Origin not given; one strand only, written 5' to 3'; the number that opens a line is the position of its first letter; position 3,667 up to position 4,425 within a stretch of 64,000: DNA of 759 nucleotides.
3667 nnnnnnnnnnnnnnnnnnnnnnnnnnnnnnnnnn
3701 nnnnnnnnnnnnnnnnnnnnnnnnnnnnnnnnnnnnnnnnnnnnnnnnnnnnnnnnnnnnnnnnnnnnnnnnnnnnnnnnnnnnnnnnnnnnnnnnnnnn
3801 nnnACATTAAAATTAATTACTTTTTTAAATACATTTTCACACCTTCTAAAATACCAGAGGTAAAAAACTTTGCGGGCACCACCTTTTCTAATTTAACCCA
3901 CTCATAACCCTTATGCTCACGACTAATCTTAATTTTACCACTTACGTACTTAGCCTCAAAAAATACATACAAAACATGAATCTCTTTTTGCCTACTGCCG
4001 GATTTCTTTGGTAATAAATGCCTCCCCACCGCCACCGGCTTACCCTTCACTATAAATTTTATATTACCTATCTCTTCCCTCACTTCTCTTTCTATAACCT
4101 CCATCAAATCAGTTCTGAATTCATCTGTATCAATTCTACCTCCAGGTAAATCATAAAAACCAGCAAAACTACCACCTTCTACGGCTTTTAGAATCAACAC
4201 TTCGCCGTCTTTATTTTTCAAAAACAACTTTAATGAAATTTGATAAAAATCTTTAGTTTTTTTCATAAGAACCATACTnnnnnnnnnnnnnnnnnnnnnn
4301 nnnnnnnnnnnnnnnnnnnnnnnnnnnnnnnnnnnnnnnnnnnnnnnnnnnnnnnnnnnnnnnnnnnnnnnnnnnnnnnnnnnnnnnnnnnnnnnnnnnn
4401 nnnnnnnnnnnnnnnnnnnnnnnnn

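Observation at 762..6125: Operon-like run of six NUDIX hydrolases with HIT, Maf, four-helix-bundle, PPC and an unknown protein, directly downstream of secA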

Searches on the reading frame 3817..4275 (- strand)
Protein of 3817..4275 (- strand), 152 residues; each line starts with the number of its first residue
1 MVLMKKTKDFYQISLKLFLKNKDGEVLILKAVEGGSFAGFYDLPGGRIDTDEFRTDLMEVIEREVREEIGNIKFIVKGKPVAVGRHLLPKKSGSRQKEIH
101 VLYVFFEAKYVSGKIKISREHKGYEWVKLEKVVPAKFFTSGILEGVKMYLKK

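Call 3: search_protein_families(library=pfam, proteins=[window:3817-4275:-], max_evalue=0.01)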
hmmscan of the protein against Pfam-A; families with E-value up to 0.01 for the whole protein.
window:3817-4275:- (152 aa): 2 families
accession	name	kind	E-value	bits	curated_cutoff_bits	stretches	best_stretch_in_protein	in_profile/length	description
PF00293.34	NUDIX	-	2.9e-11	44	21.1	1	17-136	8-122/134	NUDIX domain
PF14815.12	NUDIX_4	-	0.0017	18.6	35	1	18-132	4-98/113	NUDIX domain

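Call 4: search_protein_families(library=ncbifam, proteins=[window:3817-4275:-], max_evalue=0.01)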
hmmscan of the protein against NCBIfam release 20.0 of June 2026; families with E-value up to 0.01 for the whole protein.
window:3817-4275:- (152 aa): 7 families
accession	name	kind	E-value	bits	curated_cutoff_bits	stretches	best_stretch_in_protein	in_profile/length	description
NF012016.0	PRK15472.1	equivalog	1.1e-11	44.6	95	1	20-133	11-123/141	nucleoside triphosphatase NudI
NF011963.0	PRK15434.1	subfamily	2.3e-08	33.9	146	1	12-133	17-135/159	GDP-mannose mannosyl hydrolase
TIGR00586.1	mutt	equivalog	5.6e-08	32.9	97.9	1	12-70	6-60/129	8-oxo-dGTP diphosphatase MutT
NF006530.0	PRK08999.1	equivalog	2.2e-06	27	245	1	19-137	13-117/315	Nudix family hydrolase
NF008044.0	PRK10776.1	equivalog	3.2e-05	23.8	148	1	19-131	11-109/130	8-oxo-dGTP diphosphatase MutT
NF007834.0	PRK10546.1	equivalog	0.00068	19.5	156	1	21-128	12-105/135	pyrimidine (deoxy)nucleoside triphosphate diphosphatase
NF006961.0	PRK09438.1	equivalog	0.0075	15.7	103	0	114-135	110-132/151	dihydroneopterin triphosphate diphosphatase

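Call 16: search_protein_families(library=padloc, proteins=[window:3817-4275:-], max_evalue=0.01)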
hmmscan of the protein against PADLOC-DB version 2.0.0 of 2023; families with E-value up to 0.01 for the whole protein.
window:3817-4275:- (152 aa): 1 family
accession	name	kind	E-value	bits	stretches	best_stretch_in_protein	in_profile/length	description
PDLC04899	PDC-S07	-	2.4e-10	38.2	1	21-137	15-117/135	-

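Call 18: search_solved_structures(query=window:3817-4275:-, max_evalue=0.001)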
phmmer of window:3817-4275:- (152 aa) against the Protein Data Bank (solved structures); distinct sequences matched with E-value up to 0.001: 5.
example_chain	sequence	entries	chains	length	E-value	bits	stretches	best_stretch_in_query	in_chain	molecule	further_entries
3grn_A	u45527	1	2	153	4.4e-12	49.5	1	11-134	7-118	MutT related protein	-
3oga_A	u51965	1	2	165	5e-08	36.4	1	20-132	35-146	Nucleoside triphosphatase nudI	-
6dt3_A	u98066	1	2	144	8.2e-07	32.4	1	20-131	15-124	Nucleoside triphosphatase NudI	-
3n77_A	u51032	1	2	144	8.5e-07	32.4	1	21-128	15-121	Nucleoside triphosphatase nudI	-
3ees_A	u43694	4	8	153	8.1e-06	29.2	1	19-131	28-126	Probable pyrophosphohydrolase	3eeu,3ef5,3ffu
